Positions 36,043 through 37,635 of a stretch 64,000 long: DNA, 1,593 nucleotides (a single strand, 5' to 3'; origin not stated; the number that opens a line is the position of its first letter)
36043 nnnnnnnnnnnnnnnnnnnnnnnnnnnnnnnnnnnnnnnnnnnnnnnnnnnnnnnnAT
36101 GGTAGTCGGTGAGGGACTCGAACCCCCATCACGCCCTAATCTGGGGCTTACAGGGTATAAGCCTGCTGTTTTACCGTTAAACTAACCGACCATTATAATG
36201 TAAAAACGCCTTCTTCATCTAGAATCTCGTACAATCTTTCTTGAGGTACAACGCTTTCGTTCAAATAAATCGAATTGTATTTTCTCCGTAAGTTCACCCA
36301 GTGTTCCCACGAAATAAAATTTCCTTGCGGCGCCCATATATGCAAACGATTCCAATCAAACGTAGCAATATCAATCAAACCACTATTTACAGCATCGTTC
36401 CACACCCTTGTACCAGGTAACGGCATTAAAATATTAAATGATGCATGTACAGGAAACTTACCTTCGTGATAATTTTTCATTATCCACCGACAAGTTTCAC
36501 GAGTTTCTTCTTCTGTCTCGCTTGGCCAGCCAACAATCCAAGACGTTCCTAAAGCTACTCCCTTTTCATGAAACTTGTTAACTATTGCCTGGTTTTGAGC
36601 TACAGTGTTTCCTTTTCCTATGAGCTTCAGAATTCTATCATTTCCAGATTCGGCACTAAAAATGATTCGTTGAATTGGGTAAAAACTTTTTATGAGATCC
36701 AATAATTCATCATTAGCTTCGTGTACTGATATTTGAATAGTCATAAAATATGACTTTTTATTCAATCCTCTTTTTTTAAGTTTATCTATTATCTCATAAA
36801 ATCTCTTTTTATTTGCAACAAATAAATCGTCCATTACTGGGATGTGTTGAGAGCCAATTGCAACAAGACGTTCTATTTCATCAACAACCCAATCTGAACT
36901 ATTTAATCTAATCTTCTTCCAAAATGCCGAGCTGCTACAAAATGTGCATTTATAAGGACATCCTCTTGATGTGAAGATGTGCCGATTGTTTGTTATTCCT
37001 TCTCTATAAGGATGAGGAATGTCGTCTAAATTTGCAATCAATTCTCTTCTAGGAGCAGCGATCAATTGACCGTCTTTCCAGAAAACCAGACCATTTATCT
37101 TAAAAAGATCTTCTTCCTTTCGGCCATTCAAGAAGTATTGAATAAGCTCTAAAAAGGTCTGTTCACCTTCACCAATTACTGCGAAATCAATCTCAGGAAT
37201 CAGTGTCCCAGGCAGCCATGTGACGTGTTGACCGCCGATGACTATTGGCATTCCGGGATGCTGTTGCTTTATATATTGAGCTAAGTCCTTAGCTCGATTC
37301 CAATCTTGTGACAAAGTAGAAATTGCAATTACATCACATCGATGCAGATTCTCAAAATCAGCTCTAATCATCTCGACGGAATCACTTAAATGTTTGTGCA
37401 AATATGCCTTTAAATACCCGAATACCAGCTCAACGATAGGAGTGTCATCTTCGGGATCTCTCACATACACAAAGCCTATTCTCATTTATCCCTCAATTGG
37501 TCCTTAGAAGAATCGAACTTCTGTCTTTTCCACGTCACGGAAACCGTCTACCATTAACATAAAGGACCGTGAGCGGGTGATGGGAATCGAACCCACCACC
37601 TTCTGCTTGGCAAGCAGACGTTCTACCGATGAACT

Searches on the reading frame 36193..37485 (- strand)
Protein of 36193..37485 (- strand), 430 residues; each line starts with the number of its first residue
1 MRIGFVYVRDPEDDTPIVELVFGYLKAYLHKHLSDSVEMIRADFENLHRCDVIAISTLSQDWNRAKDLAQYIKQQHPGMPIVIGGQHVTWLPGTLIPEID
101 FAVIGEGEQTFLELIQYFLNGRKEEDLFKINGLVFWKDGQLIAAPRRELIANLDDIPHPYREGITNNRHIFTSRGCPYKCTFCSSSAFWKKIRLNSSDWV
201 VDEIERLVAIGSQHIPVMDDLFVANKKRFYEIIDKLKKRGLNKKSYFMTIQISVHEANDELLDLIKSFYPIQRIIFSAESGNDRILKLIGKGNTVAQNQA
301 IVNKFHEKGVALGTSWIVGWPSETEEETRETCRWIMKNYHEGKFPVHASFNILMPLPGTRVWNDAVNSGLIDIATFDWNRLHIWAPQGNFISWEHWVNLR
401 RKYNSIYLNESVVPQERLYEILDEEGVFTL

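Call 8: search_protein_families(library=pfam, proteins=[window:36193-37485:-], max_evalue=0.01)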
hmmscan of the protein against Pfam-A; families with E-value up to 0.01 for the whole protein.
window:36193-37485:- (430 aa): 3 families
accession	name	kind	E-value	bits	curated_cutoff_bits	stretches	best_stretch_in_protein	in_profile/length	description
PF04055.27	Radical_SAM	-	5.4e-19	69.4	29.5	1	171-335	2-166/166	Radical SAM superfamily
PF02310.24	B12-binding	-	8.1e-13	48.7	32.1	1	48-114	50-120/121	B12 binding domain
PF19864.5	Radical_SAM_N2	-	8.5e-06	25.7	29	1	73-124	80-131/151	Radical SAM proteins, N-terminal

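Call 9: search_protein_families(library=phrogs, proteins=[window:36193-37485:-], max_evalue=0.001)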
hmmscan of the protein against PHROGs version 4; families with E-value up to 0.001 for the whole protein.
window:36193-37485:- (430 aa): 1 family
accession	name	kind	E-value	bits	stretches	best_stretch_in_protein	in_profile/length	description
phrog_9298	-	other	3.3e-05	24.4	1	164-238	95-162/305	radical SAM domain protein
